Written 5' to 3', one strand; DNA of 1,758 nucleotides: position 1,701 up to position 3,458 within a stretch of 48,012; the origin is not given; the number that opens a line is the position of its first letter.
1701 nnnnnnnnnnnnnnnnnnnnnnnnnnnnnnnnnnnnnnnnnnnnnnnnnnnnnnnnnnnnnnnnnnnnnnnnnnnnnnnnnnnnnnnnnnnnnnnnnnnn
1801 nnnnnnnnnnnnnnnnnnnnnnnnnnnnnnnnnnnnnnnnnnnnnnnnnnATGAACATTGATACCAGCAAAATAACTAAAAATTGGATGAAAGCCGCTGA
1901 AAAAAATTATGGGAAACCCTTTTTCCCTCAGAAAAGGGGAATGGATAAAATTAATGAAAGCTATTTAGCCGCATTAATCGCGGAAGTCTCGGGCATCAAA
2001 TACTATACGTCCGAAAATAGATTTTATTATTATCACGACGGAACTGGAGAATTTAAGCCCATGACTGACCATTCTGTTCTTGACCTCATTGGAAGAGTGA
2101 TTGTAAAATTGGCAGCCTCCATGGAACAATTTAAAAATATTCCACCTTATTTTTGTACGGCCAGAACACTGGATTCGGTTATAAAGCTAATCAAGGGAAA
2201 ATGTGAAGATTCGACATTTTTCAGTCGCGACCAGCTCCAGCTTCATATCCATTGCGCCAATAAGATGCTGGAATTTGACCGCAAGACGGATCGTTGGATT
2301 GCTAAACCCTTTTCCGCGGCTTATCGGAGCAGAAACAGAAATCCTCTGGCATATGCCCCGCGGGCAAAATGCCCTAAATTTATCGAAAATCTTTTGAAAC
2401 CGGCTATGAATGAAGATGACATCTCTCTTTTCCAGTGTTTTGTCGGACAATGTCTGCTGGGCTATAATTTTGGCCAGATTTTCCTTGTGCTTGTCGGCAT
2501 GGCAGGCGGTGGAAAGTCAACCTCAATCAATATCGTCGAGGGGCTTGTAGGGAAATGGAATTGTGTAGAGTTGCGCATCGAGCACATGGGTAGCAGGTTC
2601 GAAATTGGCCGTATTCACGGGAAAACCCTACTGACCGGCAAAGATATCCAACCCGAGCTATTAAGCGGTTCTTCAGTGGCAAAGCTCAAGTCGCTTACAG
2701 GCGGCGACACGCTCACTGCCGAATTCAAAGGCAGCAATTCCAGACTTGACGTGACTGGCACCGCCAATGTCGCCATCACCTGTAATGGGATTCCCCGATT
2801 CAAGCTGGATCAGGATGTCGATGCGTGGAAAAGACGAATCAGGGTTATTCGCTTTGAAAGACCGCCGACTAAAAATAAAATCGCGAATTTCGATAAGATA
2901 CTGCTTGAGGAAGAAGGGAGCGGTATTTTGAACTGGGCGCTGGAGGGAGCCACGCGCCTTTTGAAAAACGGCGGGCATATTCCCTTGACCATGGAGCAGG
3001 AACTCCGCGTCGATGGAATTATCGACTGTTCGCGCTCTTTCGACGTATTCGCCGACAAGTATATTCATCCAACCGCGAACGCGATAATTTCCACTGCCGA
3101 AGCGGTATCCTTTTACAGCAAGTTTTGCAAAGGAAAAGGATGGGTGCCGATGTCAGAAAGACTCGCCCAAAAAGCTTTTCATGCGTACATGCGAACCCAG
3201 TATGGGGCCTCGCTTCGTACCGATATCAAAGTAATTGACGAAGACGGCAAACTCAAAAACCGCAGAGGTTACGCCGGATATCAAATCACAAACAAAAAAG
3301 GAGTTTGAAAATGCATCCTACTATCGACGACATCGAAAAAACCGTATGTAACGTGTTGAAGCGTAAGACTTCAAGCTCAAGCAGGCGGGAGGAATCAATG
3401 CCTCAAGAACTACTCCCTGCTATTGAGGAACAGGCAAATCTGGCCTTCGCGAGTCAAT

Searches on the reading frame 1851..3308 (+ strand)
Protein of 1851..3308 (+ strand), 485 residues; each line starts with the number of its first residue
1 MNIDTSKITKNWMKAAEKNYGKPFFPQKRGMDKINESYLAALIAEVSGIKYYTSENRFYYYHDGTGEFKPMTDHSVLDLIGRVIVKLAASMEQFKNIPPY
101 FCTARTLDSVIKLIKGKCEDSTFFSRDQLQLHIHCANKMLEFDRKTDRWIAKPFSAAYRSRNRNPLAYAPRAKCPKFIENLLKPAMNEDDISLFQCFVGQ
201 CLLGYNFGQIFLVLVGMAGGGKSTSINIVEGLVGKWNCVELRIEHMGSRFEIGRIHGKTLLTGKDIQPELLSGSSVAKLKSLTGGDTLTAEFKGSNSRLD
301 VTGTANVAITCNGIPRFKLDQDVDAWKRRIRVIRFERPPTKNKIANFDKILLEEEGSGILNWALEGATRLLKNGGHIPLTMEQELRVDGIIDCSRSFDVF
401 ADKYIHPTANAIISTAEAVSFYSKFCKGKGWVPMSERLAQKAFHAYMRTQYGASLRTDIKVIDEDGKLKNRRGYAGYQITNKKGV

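Call 4: search_protein_families(library=pfam, proteins=[window:1851-3308:+], max_evalue=0.01)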
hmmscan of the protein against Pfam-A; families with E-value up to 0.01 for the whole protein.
window:1851-3308:+ (485 aa): 1 family
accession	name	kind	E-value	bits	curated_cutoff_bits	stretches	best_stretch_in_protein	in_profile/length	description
PF19263.5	DUF5906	-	2.7e-11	44.5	27.6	1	214-328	1-113/114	Family of unknown function (DUF5906)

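Call 8: search_protein_families(library=phrogs, proteins=[window:1851-3308:+], max_evalue=0.01)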
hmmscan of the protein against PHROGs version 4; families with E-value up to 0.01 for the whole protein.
window:1851-3308:+ (485 aa): 10 families
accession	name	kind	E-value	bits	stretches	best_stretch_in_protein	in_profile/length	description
phrog_864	-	DNA, RNA and nucleotide metabolism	4.8e-45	155.4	1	27-374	206-527/1064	DNA primase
phrog_1156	-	DNA, RNA and nucleotide metabolism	7.6e-38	131.6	1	125-477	476-823/855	DNA primase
phrog_6088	-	DNA, RNA and nucleotide metabolism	1.6e-34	120.5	1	47-454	347-748/772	DNA primase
phrog_1829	-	DNA, RNA and nucleotide metabolism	7.7e-33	114.6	1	49-481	341-757/772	DNA primase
phrog_2478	-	DNA, RNA and nucleotide metabolism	1.9e-23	83.5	1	159-431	531-805/854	DNA polymerase/primase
phrog_7601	-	unknown function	6e-23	82.7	1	209-434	20-241/289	-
phrog_16950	-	DNA, RNA and nucleotide metabolism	2.2e-10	40.1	1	163-375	508-735/843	DNA primase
phrog_1883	-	DNA, RNA and nucleotide metabolism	3.3e-10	39.9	1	189-377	471-660/756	DNA helicase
phrog_19785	-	DNA, RNA and nucleotide metabolism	0.00086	18.6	1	163-235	415-488/745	DNA polymerase/primase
phrog_12939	-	DNA, RNA and nucleotide metabolism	0.0013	19.5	1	193-293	197-296/368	DNA primase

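Call 9: search_protein_families(library=padloc, proteins=[window:1851-3308:+], max_evalue=0.01)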
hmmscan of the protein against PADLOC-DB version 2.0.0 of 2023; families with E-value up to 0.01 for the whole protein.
window:1851-3308:+ (485 aa): 0 families

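Call 13: find_encoding_contigs(protein=window:1851-3308:+, flank=10000, max_places=10)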
Protein window:1851-3308:+ (485 aa): no gene with exactly this product is on record in the collection.

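Call 17: find_homologous_proteins(query=window:1851-3308:+)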
Query window:1851-3308:+ (485 aa): 96 proteins with E <= 0.001 among 8000 candidates.
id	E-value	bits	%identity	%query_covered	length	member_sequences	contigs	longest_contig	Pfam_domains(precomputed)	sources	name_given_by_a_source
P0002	0.0e+0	1122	100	100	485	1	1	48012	PF19263.6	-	-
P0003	5.0e-140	486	47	96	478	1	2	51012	PF19263.6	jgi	jgi:P4 family phage/plasmid primase-like protien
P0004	7.3e-129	449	46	97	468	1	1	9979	PF19263.6,PF08706.17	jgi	jgi:P4 family phage/plasmid primase-like protien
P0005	2.9e-127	444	46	95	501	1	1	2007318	PF19263.6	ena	-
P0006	9.2e-119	416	42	96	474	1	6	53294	PF19263.6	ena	-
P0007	1.0e-115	406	43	96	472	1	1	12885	PF19263.6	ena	-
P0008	1.7e-115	405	43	94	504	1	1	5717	PF19263.6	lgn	-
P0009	1.3e-112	395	43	96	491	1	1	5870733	PF19263.6,PF08706.17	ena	-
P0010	1.2e-110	389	40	98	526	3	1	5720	PF19263.6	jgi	jgi:phage/plasmid-associated DNA primase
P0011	1.8e-109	385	42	95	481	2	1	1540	PF19263.6,PF08706.17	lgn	-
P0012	1.4e-108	382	41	99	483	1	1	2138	PF19263.6,PF08706.17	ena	-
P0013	7.0e-108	380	44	92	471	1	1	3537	PF19263.6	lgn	-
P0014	1.3e-107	379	40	96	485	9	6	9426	PF19263.6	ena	-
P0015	6.6e-104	367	44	92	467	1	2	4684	PF19263.6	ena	-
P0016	2.8e-103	365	45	92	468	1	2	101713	PF19263.6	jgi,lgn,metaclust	metaclust:\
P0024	2.4e-98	348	39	89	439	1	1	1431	PF19263.6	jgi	jgi:P4 family phage/plasmid primase-like protien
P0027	5.7e-98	347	40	95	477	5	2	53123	PF19263.6,PF08706.17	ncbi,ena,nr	ncbi:MAG: hypothetical protein J5944_15155 [Lentisphaeria bacterium]|nr:hypothetical protein [Lentis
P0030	5.9e-93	331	38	92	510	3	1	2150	PF19263.6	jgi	jgi:P4 family phage/plasmid primase-like protien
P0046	4.0e-78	282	37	93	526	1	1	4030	PF19263.6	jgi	jgi:P4 family phage/plasmid primase-like protien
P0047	5.3e-78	281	38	90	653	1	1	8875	PF19263.6,PF09250.17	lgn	-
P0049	8.0e-76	274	34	97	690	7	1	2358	PF19263.6,PF09250.17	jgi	jgi:P4 family phage/plasmid primase-like protien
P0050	1.0e-75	274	34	96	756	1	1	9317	PF19263.6,PF09250.17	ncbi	ncbi:MAG: phage/plasmid primase, P4 family [Verrucomicrobiota bacterium]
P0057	3.5e-73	265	34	96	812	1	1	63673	PF19263.6,PF09250.17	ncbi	-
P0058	4.0e-73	265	34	95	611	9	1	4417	PF19263.6,PF09250.17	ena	-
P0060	9.2e-72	261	34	97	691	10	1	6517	PF19263.6,PF09250.17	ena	-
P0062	1.4e-71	260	34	95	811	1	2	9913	PF19263.6,PF09250.17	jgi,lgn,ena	-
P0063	3.5e-71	259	34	95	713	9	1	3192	PF19263.6,PF09250.17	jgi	jgi:P4 family phage/plasmid primase-like protien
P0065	6.6e-71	258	34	96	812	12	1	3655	PF19263.6,PF09250.17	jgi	jgi:P4 family phage/plasmid primase-like protien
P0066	9.2e-71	257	35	96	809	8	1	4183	PF19263.6,PF09250.17,PF08706.17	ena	-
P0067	4.4e-70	255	34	92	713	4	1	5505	PF19263.6,PF09250.17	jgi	-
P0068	6.6e-70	255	33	97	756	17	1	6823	PF19263.6,PF09250.17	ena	-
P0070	1.1e-69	254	35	92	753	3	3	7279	PF19263.6,PF09250.17,PF08706.17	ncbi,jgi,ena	jgi:P4 family phage/plasmid primase-like protien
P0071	2.7e-69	253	36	87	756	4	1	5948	PF19263.6,PF09250.17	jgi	jgi:P4 family phage/plasmid primase-like protien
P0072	9.9e-69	251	33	97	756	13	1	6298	PF19263.6,PF09250.17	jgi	-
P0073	2.2e-68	250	32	95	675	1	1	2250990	PF19263.6,PF09250.17,PF08706.17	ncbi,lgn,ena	-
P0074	3.2e-66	242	35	95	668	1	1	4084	PF19263.6,PF09250.17,PF08706.17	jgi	jgi:P4 family phage/plasmid primase-like protien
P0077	7.0e-65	238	33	90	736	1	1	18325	PF19263.6,PF09250.17,PF08706.17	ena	-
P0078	1.4e-59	220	36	72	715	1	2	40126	PF19263.6,PF08706.17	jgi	jgi:P4 family phage/plasmid primase-like protien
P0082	2.3e-52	197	30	95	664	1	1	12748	PF19263.6,PF09250.17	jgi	jgi:phage/plasmid-associated DNA primase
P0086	1.1e-17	82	31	46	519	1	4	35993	PF19263.6,PF08706.17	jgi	jgi:P4 family phage/plasmid primase-like protien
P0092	7.8e-11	60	29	45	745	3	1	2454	PF19263.6,PF08706.17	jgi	jgi:P4 family phage/plasmid primase-like protien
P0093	4.0e-10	57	27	67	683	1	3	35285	PF19263.6,PF09250.17,PF08706.17,PF08708.17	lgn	-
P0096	1.1e-8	53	25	68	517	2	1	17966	PF19263.6,PF08706.17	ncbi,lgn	ncbi:MAG: phage/plasmid primase, P4 family [Candidatus Bathyarchaeia archaeon]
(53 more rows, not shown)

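Call 18: find_encoding_contigs(protein=P0003, flank=10000, max_places=3)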
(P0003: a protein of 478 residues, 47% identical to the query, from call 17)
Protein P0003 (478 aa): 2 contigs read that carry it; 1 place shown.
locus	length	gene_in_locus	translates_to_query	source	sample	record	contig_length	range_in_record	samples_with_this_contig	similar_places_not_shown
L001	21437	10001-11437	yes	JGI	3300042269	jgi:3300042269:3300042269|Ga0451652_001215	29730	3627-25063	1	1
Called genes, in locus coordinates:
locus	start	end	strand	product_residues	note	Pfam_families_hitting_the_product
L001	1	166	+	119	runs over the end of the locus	PF02033:RBFA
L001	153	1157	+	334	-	PF01368:DHH, PF02272:DHHA1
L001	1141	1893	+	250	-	PF01509:TruB_N, PF16198:TruB_C_2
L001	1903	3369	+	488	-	-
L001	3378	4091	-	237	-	PF00106:adh_short, PF08659:KR, PF23441:SDR, PF13561:adh_short_C2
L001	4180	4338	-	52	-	-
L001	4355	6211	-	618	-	PF02743:dCache_1, PF22673:MCP-like_PDC_1, PF17201:Cache_3-Cache_2 (faint), PF08269:dCache_2 (weak), PF00672:HAMP, PF07228:SpoIIE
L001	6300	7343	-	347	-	PF13379:NMT1_2 (faint), PF09084:NMT1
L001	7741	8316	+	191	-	-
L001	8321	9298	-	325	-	PF01979:Amidohydro_1 (faint)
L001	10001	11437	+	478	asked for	PF19263:DUF5906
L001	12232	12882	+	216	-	PF11726:YagK_YfjJ_C (weak)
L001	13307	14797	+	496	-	PF00072:Response_reg (weak), PF18551:TackOD1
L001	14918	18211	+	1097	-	-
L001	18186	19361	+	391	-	-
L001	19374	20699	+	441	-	PF13506:Glyco_transf_21, PF00535:Glycos_transf_2, PF10111:Glyco_tranf_2_2 (weak), PF13641:Glyco_tranf_2_3, PF03142:Chitin_synth_2, PF01644:Chitin_synth_1 (faint), PF13632:Glyco_trans_2_3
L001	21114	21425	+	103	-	PF12802:MarR_2 (weak), PF01047:MarR (weak), PF13412:HTH_24 (weak)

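Call 19: find_encoding_contigs(protein=P0005, flank=10000, max_places=3)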
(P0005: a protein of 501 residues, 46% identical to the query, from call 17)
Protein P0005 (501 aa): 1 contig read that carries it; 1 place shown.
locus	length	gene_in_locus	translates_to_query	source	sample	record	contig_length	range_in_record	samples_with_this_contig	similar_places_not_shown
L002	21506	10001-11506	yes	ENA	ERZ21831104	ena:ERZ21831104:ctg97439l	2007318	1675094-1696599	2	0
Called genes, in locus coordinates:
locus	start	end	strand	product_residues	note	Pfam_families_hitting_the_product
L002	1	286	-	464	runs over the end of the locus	PF00245:Alk_phosphatase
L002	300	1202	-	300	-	PF00892:EamA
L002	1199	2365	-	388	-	PF07883:Cupin_2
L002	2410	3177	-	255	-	-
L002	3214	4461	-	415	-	PF16490:Oxidoreduct_C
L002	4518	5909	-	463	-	PF13378:MR_MLE_C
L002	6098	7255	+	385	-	PF13433:Peripla_BP_5, PF13458:Peripla_BP_6, PF01094:ANF_receptor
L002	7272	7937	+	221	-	PF06452:CBM9_1 (faint), PF16011:CBM9_2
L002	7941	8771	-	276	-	PF02811:PHP (weak)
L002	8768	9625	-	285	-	PF00149:Metallophos, PF12850:Metallophos_2 (faint)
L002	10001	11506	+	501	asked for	PF19263:DUF5906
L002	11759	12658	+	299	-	-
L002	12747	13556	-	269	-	PF01223:Endonuclease_NS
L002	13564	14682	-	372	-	-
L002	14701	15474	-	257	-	-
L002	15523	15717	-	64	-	-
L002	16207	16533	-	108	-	PF06803:DUF1232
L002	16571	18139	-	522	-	PF06213:CobT, PF11775:CobT_C (faint), PF00092:VWA (weak)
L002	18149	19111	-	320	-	PF11348:DUF3150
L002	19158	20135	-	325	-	PF00004:AAA (weak), PF07728:AAA_5, PF08406:CbbQ_C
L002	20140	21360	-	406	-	-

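Call 20: find_encoding_contigs(protein=P0009, flank=10000, max_places=3)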
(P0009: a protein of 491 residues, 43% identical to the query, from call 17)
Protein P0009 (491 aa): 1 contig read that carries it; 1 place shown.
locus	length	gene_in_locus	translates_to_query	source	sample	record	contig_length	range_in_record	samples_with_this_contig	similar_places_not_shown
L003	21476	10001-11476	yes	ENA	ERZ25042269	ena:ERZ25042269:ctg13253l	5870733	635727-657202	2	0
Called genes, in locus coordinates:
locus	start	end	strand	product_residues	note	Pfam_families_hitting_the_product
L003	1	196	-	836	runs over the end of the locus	PF10101:DUF2339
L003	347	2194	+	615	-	PF00324:AA_permease, PF13520:AA_permease_2, PF00359:PTS_EIIA_2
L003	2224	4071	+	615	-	PF00324:AA_permease, PF13520:AA_permease_2, PF00359:PTS_EIIA_2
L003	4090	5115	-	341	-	PF00850:Hist_deacetyl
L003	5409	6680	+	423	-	PF00589:Phage_integrase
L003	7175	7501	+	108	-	PF12728:HTH_17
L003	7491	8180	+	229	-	-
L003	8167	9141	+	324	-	-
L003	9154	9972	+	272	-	-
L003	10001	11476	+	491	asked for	PF08706:D5_N, PF19263:DUF5906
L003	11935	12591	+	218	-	PF11726:YagK_YfjJ_C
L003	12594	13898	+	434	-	PF00270:DEAD (faint), PF05970:PIF1, PF13245:AAA_19, PF13604:AAA_30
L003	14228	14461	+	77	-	-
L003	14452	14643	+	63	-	-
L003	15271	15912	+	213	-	-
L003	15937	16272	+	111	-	-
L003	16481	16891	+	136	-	-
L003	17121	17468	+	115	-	-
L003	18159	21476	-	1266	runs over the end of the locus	PF13289:SIR2_2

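Call 79: find_encoding_contigs(protein=P0006, flank=10000, max_places=2)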
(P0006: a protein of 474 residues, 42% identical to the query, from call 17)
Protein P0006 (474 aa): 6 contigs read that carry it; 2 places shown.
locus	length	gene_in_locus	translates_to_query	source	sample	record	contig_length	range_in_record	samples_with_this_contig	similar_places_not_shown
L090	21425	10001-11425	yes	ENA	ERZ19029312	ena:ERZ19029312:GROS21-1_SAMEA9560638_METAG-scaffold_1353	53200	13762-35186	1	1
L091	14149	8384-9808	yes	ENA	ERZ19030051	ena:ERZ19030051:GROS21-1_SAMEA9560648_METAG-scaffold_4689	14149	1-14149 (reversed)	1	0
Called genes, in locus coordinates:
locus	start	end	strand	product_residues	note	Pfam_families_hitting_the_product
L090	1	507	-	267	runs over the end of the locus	PF07963:N_methyl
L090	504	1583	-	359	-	PF00356:LacI, PF00532:Peripla_BP_1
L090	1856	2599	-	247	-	PF07963:N_methyl (weak)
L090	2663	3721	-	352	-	PF00356:LacI, PF00532:Peripla_BP_1 (weak)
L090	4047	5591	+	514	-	PF00589:Phage_integrase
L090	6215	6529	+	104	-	PF12728:HTH_17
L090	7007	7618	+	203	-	-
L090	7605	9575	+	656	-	-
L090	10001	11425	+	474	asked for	PF19263:DUF5906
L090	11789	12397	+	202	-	PF11726:YagK_YfjJ_C (weak)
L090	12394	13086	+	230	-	-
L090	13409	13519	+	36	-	-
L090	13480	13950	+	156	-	-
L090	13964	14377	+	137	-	PF13443:HTH_26, PF01381:HTH_3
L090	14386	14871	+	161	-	-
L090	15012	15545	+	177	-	-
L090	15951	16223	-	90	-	-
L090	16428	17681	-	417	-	PF00817:IMS, PF11798:IMS_HHH (weak), PF11799:IMS_C, PF13438:DUF4113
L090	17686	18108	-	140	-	PF00717:Peptidase_S24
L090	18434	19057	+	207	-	PF00929:RNase_T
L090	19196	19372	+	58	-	-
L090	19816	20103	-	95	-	-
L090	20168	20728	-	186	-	-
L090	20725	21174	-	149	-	PF04002:RadC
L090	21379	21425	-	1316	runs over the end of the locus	PF16168:AIDA (weak), PF14292:SusE (faint), PF16168:AIDA, PF18962:Por_Secre_tail (faint), PF25788:Ig_Rha78A_N (faint), PF04151:PPC (weak), PF25708:Phage_T7_Gp5_9 (faint), PF04151:PPC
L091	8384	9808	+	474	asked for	PF19263:DUF5906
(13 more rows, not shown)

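Call 80: find_encoding_contigs(protein=P0027, flank=10000, max_places=2)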
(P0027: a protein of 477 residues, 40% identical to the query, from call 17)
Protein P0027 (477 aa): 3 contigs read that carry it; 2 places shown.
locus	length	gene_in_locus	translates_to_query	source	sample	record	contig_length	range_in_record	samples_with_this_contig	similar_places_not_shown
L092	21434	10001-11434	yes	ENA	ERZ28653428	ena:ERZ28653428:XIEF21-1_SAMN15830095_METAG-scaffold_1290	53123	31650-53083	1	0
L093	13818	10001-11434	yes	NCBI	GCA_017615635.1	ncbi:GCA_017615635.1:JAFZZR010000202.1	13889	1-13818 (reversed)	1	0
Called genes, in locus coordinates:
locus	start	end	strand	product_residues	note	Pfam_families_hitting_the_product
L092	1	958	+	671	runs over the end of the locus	-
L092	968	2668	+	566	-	PF00149:Metallophos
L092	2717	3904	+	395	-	PF12228:DUF3604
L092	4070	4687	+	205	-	-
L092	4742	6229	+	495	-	PF01145:Band_7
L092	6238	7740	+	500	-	PF02366:PMT, PF13231:PMT_2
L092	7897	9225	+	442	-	PF04734:Ceramidase_alk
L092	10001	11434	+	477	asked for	PF08706:D5_N, PF19263:DUF5906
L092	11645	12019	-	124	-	-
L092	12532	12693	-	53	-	-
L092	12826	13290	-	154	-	-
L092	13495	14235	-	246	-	PF06067:DUF932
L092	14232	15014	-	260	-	PF12705:PDDEXK_1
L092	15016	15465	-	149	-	-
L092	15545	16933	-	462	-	-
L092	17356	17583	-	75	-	-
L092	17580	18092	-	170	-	PF13151:DUF3990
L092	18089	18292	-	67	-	PF12668:DUF3791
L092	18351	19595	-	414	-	PF10080:FtrD-like (faint), PF13717:Zn_ribbon_4 (faint)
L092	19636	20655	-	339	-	PF13421:Band_7_1, PF01145:Band_7, PF09851:SHOCT (weak)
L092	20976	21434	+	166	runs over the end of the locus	?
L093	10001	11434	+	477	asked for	PF08706:D5_N, PF19263:DUF5906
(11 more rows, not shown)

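Call 81: find_encoding_contigs(protein=P0016, flank=10000, max_places=2)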
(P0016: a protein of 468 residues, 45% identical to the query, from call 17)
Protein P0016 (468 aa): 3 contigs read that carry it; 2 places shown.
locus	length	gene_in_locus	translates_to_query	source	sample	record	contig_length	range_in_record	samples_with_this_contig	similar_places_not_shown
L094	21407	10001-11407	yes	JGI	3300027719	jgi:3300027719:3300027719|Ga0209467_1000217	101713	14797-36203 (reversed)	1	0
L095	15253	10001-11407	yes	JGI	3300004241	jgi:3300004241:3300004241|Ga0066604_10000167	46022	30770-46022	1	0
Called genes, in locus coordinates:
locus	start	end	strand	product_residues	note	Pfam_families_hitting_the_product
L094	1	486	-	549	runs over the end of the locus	-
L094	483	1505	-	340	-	-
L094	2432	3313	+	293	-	-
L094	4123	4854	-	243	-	PF11726:YagK_YfjJ_C (faint)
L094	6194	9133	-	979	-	-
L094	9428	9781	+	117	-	PF12728:HTH_17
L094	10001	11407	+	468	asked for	PF19263:DUF5906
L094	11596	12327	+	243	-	-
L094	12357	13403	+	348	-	-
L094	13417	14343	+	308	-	-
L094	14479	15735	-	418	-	PF00817:IMS, PF11798:IMS_HHH (faint), PF11799:IMS_C, PF13438:DUF4113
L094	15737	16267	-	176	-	PF00717:Peptidase_S24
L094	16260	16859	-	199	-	PF15919:HicB_lk_antitox, PF15970:HicB-like_2, PF10387:DUF2442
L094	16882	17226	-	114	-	PF13744:HTH_37 (weak), PF13560:HTH_31, PF01381:HTH_3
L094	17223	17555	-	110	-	PF05973:Gp49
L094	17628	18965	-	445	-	PF00589:Phage_integrase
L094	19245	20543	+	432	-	PF13102:Phage_int_SAM_5 (faint), PF00589:Phage_integrase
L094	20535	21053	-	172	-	-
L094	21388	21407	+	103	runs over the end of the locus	PF09907:HigB_toxin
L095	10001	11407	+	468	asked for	PF19263:DUF5906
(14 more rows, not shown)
